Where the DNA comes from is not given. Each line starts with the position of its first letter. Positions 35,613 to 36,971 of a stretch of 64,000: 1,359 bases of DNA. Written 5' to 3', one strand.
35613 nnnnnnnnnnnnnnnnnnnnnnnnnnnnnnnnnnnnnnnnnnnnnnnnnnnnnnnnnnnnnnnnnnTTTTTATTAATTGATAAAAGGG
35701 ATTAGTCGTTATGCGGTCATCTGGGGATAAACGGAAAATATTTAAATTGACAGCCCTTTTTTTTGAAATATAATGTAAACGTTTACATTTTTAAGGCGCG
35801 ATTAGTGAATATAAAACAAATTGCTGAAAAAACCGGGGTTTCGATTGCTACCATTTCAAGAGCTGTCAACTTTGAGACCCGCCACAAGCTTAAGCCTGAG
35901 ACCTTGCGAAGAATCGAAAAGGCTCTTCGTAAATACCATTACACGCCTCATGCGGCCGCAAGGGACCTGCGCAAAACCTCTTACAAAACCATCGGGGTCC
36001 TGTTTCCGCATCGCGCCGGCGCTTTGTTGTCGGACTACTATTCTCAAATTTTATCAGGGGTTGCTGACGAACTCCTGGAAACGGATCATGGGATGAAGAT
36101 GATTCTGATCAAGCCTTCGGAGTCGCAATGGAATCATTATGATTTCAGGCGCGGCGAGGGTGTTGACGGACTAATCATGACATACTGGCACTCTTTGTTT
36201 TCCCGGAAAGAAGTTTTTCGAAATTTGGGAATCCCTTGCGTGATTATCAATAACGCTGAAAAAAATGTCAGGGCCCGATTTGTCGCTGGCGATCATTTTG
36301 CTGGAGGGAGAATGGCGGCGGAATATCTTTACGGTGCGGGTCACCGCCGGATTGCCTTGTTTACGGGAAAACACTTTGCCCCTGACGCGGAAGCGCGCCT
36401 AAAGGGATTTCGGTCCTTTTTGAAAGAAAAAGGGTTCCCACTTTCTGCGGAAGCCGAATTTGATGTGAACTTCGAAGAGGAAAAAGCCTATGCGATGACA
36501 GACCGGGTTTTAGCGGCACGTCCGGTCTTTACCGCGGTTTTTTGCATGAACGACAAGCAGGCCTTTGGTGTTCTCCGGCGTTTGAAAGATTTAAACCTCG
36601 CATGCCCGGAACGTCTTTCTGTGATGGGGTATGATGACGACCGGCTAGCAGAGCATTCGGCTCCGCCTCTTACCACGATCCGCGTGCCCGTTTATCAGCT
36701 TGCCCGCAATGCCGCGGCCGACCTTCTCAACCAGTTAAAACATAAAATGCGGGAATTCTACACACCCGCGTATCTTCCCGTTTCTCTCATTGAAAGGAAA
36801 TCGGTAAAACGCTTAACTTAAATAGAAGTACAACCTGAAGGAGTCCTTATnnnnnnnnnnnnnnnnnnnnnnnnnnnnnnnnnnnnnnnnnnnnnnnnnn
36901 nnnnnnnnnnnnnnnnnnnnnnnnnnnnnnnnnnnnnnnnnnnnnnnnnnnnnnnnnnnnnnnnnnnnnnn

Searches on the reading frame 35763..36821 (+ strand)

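Call 8: search_protein_families(library=pfam, proteins=[window:35763-36821:+], max_evalue=0.001)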
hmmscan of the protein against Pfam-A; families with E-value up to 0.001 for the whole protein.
window:35763-36821:+ (352 aa): 5 families
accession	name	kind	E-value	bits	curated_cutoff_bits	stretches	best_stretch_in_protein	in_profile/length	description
PF13377.12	Peripla_BP_3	-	2e-35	122.8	26.5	1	186-348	1-167/167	Periplasmic binding protein-like domain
PF13407.12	Peripla_BP_4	-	2.4e-16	60.5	35.1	1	155-293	79-219/258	Periplasmic binding protein domain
PF00532.27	Peripla_BP_1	-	6.6e-16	59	22.2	1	77-326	4-262/281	Periplasmic binding proteins and sugar binding domain of LacI family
PF00356.27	LacI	-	1.8e-08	34.5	27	1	17-62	2-45/46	Bacterial regulatory proteins, lacI family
PF01381.28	HTH_3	-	0.00092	19.6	23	0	16-56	11-49/55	Helix-turn-helix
